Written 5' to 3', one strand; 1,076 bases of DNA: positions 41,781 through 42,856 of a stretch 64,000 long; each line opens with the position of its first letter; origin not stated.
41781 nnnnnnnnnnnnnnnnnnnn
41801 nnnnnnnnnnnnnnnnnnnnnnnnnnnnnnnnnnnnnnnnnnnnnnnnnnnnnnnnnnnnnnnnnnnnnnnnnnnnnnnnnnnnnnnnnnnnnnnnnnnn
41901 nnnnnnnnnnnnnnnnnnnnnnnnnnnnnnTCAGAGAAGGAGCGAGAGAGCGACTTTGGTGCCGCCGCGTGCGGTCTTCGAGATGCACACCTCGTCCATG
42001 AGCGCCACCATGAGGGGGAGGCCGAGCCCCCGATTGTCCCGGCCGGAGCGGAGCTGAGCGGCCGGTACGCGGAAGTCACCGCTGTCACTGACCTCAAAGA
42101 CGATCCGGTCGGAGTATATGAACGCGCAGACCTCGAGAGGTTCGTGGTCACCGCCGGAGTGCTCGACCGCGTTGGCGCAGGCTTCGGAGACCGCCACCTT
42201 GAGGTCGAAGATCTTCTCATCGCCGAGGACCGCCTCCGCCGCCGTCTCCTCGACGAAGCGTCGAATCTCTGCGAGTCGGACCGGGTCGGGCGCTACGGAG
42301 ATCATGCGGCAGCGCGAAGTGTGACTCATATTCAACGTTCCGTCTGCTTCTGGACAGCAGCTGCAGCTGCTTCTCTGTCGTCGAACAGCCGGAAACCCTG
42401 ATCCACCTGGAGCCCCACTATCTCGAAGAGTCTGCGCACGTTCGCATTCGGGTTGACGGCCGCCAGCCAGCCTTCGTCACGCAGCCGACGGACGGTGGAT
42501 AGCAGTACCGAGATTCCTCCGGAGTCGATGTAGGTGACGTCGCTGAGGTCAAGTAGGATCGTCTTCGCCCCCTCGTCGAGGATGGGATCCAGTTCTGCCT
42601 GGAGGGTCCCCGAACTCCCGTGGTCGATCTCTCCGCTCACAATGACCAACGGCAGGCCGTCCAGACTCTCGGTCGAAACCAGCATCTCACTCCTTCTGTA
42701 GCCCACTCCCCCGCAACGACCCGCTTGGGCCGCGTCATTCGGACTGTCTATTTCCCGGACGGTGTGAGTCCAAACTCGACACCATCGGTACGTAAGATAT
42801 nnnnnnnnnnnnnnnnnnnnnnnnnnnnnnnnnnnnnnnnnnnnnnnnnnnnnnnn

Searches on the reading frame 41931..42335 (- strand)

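Call 56: search_protein_families(library=pfam, proteins=[window:41931-42335:-], max_evalue=0.0001)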
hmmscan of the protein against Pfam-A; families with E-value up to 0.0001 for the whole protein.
window:41931-42335:- (134 aa): 2 families
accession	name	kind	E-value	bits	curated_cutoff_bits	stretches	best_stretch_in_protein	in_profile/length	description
PF13581.12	HATPase_c_2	-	1.5e-23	83.6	27.4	1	15-131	2-126/127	Histidine kinase-like ATPase domain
PF02518.31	HATPase_c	-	1.6e-05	25.7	26.4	1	44-132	5-107/111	Histidine kinase-, DNA gyrase B-, and HSP90-like ATPase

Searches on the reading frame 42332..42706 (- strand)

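Call 4: search_protein_families(library=pfam, proteins=[window:42332-42706:-])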
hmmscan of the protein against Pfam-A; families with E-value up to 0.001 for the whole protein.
window:42332-42706:- (124 aa): 2 families
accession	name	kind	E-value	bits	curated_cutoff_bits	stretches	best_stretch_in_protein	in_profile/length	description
PF01740.26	STAS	-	1.7e-17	63.6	22.6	1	12-112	4-104/106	STAS domain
PF13466.11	STAS_2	-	1.4e-13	51.3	29.2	1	23-100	3-80/80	STAS domain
